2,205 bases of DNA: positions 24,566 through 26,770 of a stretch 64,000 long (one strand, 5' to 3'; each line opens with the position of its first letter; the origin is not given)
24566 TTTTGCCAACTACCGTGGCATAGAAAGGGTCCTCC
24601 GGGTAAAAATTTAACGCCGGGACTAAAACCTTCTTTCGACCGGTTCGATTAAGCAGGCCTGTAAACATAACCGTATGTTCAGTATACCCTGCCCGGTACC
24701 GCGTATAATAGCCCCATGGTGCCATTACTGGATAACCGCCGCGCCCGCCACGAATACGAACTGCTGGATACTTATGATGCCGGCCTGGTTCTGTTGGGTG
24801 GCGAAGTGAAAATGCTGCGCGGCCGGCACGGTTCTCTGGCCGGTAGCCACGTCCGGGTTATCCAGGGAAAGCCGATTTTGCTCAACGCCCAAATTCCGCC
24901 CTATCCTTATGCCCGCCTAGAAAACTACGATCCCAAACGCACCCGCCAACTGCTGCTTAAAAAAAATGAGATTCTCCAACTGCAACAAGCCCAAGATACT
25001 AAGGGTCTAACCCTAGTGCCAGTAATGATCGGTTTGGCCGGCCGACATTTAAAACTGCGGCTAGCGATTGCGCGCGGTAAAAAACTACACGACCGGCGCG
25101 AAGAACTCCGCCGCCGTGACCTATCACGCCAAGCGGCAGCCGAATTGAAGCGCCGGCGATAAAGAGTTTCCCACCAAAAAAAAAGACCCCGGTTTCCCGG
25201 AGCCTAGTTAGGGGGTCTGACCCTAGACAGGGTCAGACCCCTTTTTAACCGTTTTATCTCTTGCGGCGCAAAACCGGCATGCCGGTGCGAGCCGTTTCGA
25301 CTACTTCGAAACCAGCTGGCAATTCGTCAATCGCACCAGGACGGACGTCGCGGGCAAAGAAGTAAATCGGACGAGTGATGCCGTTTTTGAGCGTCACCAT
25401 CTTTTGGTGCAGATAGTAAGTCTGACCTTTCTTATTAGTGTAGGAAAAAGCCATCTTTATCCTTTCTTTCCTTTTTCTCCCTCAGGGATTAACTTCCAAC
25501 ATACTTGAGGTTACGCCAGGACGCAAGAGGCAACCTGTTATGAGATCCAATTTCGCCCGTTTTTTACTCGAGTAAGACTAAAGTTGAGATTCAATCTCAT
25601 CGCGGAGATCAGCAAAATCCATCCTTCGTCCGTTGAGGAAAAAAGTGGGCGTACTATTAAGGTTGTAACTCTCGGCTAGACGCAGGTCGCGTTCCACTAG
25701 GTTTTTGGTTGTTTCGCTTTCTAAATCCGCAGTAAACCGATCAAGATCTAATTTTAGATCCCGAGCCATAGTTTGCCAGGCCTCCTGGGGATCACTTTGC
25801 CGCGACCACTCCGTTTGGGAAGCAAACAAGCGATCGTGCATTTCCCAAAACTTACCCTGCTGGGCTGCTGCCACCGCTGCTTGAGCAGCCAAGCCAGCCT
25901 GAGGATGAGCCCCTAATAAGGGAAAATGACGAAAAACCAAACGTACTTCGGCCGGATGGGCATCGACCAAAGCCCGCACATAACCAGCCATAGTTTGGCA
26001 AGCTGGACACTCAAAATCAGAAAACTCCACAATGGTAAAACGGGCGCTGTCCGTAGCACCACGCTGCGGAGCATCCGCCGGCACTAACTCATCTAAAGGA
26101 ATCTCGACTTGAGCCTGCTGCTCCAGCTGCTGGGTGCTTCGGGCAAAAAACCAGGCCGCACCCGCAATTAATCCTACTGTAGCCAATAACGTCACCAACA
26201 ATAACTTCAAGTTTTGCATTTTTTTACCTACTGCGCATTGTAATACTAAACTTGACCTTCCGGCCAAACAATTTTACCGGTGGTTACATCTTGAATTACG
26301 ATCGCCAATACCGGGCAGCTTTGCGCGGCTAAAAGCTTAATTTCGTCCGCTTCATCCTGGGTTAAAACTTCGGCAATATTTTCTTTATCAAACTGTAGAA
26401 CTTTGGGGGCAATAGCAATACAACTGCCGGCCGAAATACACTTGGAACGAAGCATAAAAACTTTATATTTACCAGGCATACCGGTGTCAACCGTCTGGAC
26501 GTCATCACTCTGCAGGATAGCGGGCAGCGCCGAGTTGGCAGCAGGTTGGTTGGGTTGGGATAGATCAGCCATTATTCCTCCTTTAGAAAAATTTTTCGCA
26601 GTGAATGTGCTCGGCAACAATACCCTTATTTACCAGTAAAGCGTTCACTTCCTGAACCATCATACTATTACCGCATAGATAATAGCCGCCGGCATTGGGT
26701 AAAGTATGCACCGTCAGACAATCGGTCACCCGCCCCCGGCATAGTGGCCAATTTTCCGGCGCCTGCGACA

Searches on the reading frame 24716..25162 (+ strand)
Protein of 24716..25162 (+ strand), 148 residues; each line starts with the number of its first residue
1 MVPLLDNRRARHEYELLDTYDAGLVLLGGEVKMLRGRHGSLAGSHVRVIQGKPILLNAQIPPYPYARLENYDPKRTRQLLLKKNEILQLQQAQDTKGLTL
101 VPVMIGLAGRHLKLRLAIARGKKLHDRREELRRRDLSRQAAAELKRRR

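Call 49: search_protein_families(library=pfam, proteins=[window:24716-25162:+], max_evalue=0.001)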
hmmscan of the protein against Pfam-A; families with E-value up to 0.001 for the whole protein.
window:24716-25162:+ (148 aa): 1 family
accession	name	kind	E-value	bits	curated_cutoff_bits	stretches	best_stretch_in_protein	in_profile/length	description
PF01668.23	SmpB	-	4.1e-42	143.9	27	1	5-145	2-142/143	SmpB protein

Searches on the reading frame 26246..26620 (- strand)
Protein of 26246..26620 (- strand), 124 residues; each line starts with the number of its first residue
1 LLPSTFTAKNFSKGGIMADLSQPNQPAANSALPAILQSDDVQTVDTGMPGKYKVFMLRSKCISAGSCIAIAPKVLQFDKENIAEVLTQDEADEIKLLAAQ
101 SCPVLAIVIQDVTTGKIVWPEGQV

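Call 49: search_protein_families(library=pfam, proteins=[window:26246-26620:-], max_evalue=0.001)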
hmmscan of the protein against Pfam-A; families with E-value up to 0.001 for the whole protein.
window:26246-26620:- (124 aa): 2 families
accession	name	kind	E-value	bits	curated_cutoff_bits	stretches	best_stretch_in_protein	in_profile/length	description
PF13370.11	Fer4_13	-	3.4e-08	34.5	24.5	1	59-107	4-56/58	4Fe-4S single cluster domain of Ferredoxin I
PF13459.11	Fer4_15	-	2.1e-07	32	22.4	1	58-109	5-66/66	4Fe-4S single cluster domain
